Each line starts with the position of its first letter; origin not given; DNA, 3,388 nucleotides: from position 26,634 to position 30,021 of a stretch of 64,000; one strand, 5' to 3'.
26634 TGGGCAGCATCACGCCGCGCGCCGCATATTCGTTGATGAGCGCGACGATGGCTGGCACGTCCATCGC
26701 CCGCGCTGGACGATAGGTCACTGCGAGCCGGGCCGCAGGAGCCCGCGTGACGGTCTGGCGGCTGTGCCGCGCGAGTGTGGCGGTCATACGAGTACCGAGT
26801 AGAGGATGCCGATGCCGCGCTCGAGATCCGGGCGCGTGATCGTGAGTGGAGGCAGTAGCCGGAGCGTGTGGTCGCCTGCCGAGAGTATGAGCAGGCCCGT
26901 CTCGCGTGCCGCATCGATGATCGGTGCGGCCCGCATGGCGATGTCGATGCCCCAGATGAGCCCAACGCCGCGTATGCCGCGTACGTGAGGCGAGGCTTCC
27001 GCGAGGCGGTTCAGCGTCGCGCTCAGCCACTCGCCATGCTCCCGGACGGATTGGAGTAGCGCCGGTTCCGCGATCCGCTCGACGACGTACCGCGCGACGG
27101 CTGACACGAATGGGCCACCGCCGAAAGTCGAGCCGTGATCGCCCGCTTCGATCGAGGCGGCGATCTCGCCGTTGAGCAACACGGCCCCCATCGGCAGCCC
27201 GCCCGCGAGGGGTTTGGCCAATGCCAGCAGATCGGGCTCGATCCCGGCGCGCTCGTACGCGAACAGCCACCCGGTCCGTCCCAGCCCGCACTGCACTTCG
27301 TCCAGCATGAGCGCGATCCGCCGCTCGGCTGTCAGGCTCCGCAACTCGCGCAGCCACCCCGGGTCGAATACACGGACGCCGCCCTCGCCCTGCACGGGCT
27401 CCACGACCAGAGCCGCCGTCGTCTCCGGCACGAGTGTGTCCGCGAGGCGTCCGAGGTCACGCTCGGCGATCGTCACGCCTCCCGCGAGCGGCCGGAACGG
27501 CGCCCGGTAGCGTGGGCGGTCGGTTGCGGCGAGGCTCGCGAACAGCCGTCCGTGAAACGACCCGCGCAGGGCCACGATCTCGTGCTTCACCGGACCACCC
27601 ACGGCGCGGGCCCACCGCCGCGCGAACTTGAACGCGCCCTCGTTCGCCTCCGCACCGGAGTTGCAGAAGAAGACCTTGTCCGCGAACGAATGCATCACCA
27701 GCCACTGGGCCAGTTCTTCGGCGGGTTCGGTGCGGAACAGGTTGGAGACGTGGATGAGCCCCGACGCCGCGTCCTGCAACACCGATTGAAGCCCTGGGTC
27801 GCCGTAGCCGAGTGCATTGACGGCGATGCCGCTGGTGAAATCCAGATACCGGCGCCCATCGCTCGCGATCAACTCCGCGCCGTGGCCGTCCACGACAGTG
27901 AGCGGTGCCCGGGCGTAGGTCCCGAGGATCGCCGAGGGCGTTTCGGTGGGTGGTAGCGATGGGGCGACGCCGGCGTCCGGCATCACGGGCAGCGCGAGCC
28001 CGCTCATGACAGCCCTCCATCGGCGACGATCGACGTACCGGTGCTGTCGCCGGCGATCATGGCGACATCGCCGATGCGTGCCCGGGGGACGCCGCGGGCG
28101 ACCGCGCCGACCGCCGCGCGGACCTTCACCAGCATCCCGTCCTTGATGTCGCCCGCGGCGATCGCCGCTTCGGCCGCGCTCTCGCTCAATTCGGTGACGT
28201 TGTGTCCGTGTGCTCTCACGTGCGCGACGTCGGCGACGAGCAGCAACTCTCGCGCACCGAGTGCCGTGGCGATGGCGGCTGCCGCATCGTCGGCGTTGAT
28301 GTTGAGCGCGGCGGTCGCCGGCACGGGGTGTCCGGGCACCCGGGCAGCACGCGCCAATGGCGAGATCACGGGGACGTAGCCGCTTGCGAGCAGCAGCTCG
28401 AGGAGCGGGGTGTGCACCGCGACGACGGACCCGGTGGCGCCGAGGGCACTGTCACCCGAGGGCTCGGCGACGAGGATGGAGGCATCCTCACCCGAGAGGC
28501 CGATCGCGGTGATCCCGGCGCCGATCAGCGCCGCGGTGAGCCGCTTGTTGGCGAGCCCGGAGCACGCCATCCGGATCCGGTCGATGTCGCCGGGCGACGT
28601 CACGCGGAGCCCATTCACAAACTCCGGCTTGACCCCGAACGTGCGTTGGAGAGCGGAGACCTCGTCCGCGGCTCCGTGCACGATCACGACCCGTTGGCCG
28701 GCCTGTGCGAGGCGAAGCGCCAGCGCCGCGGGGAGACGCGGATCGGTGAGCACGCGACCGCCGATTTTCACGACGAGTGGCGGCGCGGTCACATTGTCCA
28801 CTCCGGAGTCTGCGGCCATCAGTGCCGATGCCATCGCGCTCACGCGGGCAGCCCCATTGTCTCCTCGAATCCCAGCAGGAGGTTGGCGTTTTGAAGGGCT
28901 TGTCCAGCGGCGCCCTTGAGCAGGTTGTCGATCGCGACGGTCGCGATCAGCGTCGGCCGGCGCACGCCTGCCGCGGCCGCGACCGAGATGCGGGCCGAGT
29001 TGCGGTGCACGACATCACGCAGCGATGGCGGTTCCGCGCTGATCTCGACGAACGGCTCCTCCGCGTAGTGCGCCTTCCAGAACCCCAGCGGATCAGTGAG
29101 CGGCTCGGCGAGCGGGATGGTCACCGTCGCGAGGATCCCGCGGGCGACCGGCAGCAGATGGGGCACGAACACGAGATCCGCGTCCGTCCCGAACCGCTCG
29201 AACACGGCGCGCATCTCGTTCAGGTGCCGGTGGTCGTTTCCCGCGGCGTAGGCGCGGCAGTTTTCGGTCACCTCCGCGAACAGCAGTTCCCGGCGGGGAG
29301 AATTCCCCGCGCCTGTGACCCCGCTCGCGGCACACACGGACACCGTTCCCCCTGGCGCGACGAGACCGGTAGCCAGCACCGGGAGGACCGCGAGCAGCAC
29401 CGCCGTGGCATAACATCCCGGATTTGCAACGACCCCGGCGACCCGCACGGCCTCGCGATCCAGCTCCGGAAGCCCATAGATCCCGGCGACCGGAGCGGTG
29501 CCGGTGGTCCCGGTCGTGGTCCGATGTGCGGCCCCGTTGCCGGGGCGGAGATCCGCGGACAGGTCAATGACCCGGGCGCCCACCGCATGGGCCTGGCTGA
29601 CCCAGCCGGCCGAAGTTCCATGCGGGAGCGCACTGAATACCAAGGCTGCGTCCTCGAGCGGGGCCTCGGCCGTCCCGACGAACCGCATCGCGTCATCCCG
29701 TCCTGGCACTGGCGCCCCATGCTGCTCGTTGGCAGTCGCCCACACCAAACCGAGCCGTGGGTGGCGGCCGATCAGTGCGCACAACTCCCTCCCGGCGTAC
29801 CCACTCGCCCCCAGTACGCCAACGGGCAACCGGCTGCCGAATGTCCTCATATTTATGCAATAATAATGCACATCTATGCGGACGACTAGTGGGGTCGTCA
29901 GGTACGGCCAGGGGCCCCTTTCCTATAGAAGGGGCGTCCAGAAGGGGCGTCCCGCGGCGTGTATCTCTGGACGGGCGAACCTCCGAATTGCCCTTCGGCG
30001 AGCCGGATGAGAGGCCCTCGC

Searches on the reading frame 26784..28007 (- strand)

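Call 57: search_protein_families(library=pfam, proteins=[window:26784-28007:-], max_evalue=0.001)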
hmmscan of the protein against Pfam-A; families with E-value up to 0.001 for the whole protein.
window:26784-28007:- (407 aa): 1 family
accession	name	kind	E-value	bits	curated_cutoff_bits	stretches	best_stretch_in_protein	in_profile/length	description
PF00202.27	Aminotran_3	-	2.6e-105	352.9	30.5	1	35-405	10-402/403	Aminotransferase class-III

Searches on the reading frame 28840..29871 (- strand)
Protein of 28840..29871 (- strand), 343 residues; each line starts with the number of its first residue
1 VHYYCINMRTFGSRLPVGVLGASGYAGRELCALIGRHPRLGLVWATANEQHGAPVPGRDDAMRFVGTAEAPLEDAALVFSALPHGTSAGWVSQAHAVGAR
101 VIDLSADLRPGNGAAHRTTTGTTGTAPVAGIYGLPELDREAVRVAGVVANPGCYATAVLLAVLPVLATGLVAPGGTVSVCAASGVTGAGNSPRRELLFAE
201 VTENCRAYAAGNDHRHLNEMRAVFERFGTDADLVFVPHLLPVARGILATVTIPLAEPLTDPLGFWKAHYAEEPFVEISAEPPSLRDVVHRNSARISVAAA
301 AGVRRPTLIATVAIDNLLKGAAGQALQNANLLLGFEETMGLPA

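Call 57: search_protein_families(library=pfam, proteins=[window:28840-29871:-], max_evalue=0.001)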
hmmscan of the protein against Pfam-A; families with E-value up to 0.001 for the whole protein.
window:28840-29871:- (343 aa): 3 families
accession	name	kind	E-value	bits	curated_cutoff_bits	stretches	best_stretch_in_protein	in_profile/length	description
PF22698.1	Semialdhyde_dhC_1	-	3.4e-39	134.8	27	1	153-316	1-165/165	Semialdehyde dehydrogenase, dimerisation domain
PF01118.30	Semialdhyde_dh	-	2.3e-20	73.6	26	1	17-143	2-119/121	Semialdehyde dehydrogenase, NAD binding domain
PF02774.23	Semialdhyde_dhC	-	5.8e-10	40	26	1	176-319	13-184/184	Semialdehyde dehydrogenase, dimerisation domain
